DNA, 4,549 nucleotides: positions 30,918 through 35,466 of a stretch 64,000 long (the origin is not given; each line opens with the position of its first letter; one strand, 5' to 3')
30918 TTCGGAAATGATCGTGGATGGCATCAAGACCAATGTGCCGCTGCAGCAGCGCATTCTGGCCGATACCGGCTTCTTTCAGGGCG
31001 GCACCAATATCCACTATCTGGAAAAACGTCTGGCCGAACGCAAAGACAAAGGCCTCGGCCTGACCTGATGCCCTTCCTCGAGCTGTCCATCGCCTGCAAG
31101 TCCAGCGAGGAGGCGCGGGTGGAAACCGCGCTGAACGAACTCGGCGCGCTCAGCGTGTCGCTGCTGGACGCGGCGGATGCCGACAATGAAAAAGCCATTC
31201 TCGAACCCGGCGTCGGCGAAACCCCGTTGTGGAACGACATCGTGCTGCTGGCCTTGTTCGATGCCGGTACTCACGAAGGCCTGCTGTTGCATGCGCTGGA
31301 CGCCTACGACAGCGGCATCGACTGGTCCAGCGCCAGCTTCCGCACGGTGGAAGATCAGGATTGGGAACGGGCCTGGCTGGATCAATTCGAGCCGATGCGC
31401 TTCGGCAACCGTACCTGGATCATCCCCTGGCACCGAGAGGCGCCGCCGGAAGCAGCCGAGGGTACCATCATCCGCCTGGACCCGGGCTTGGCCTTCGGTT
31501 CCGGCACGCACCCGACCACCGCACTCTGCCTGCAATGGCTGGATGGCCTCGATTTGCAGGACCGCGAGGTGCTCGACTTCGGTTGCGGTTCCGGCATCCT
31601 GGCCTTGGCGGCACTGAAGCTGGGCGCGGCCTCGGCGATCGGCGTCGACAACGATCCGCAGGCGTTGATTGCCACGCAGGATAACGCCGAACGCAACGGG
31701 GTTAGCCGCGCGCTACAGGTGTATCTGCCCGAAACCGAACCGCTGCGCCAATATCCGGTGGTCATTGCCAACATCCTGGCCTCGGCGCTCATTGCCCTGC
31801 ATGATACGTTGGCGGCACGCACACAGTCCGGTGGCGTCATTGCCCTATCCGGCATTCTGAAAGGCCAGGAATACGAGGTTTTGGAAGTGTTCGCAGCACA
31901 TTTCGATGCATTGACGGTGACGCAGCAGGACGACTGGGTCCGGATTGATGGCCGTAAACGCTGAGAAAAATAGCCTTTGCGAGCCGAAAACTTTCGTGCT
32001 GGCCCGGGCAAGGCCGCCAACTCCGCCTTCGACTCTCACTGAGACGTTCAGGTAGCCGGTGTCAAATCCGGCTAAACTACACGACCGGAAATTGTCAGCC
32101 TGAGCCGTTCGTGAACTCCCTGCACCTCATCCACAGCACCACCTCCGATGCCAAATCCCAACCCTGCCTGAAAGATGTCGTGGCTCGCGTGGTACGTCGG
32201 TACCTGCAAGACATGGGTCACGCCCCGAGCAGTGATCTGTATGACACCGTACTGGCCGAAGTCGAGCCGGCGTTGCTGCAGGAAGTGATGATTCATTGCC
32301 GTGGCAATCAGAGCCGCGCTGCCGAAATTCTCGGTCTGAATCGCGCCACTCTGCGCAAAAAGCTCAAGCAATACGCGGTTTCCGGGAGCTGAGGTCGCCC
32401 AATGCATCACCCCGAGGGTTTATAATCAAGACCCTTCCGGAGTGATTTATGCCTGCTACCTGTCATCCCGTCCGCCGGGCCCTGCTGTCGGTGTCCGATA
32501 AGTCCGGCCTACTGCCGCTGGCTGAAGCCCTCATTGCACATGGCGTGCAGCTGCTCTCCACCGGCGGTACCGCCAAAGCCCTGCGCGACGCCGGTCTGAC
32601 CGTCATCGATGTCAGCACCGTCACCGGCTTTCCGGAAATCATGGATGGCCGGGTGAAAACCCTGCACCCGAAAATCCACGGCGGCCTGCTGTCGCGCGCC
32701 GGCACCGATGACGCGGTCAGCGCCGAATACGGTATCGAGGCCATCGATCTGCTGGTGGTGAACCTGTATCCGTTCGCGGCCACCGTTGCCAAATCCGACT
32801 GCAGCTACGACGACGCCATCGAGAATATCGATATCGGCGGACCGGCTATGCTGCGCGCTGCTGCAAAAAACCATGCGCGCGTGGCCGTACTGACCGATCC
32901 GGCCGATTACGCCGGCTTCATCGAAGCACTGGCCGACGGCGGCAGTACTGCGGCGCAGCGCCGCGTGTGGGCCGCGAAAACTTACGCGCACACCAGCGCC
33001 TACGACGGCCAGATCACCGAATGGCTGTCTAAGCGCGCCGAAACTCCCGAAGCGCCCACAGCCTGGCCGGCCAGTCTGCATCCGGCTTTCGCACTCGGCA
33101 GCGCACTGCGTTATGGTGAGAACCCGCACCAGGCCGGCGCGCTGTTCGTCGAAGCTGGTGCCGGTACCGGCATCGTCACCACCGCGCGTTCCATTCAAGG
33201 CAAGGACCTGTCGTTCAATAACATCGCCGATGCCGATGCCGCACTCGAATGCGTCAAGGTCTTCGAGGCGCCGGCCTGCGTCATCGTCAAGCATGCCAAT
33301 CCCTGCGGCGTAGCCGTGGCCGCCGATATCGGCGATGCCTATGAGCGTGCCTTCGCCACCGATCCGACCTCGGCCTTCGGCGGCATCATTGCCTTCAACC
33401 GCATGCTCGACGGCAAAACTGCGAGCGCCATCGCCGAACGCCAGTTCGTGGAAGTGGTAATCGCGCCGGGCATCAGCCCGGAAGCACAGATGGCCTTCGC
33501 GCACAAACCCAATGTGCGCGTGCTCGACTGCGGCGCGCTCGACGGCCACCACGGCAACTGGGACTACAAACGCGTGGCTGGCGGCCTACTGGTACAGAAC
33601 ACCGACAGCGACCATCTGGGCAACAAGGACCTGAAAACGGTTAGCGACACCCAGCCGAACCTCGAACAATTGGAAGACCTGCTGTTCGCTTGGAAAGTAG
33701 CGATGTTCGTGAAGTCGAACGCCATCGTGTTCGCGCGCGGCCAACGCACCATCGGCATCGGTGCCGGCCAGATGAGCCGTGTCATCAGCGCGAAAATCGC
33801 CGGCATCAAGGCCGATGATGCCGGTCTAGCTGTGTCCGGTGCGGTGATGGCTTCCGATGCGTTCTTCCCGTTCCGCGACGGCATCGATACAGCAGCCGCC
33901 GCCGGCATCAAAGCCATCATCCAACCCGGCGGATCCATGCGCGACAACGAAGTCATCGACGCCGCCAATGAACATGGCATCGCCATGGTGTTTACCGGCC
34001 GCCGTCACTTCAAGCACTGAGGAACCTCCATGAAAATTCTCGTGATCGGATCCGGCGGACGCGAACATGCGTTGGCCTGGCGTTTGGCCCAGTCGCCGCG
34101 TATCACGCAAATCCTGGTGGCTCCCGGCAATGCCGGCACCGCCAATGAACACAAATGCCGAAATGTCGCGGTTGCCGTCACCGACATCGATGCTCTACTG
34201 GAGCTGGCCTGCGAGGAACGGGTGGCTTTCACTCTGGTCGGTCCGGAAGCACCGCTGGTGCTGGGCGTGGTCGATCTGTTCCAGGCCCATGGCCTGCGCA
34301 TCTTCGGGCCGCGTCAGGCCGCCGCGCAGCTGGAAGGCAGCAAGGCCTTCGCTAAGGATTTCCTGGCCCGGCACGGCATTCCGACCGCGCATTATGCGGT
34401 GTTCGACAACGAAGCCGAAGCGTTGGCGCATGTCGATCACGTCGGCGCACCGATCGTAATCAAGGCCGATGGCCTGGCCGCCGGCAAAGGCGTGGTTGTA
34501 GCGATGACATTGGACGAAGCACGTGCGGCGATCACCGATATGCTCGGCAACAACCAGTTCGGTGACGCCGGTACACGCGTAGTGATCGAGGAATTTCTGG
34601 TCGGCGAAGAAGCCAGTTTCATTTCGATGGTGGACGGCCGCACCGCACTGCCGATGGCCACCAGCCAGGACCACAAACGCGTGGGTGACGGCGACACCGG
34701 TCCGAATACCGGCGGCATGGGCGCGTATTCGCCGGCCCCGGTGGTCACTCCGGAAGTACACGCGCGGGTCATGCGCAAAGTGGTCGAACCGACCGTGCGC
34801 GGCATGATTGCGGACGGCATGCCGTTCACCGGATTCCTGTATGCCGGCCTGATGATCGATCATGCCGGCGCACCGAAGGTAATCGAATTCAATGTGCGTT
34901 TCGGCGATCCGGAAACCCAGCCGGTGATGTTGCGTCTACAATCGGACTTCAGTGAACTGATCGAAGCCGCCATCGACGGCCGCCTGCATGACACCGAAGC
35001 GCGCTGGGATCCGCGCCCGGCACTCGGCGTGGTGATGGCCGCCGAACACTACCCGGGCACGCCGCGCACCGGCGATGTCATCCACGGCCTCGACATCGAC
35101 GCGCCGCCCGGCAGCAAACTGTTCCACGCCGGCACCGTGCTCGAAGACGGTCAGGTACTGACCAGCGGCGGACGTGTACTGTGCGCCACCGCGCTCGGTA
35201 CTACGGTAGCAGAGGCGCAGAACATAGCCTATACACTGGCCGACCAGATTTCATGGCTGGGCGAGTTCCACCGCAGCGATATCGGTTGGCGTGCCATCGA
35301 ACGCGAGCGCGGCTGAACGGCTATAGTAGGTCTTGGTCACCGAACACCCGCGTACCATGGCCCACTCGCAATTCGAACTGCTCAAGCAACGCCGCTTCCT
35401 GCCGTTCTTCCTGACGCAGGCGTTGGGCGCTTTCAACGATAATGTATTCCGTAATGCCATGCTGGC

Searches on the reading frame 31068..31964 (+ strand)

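Call 23: search_protein_families(library=pfam, proteins=[window:31068-31964:+], max_evalue=0.000001)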
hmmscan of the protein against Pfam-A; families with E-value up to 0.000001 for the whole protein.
window:31068-31964:+ (298 aa): 3 families
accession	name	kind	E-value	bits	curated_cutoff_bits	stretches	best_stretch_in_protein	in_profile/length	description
PF06325.19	PrmA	-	2.7e-93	313.2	22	1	3-297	2-295/296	Ribosomal protein L11 methyltransferase (PrmA)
PF05175.20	MTS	-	2.4e-08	34.2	23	1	150-219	19-86/170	Methyltransferase small domain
PF13649.12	Methyltransf_25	-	5.3e-07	30.7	27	0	168-214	1-48/97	Methyltransferase domain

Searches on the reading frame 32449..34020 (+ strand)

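Call 23: search_protein_families(library=pfam, proteins=[window:32449-34020:+], max_evalue=0.000001)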
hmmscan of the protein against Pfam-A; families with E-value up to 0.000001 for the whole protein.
window:32449-34020:+ (523 aa): 2 families
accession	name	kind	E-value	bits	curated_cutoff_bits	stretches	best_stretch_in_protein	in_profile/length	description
PF01808.24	AICARFT_IMPCHas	-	7.6e-114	380.8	25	1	138-453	1-310/311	AICARFT/IMPCHase bienzyme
PF02142.27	MGS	-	1.1e-21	77.2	24.1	1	20-132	1-93/94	MGS-like domain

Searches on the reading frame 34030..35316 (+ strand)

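Call 23: search_protein_families(library=pfam, proteins=[window:34030-35316:+], max_evalue=0.000001)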
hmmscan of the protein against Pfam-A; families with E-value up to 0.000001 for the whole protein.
window:34030-35316:+ (428 aa): 3 families
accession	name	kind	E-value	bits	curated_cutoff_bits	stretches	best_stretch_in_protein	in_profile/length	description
PF01071.24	GARS_A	-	1.6e-81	273.2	27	1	103-296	1-194/194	Phosphoribosylglycinamide synthetase, ATP-grasp (A) domain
PF02844.21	GARS_N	-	2.2e-38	131.5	29.5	1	1-102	1-100/100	Phosphoribosylglycinamide synthetase, N domain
PF02843.22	GARS_C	-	4.3e-29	101.1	34.8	1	331-421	1-92/92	Phosphoribosylglycinamide synthetase, C domain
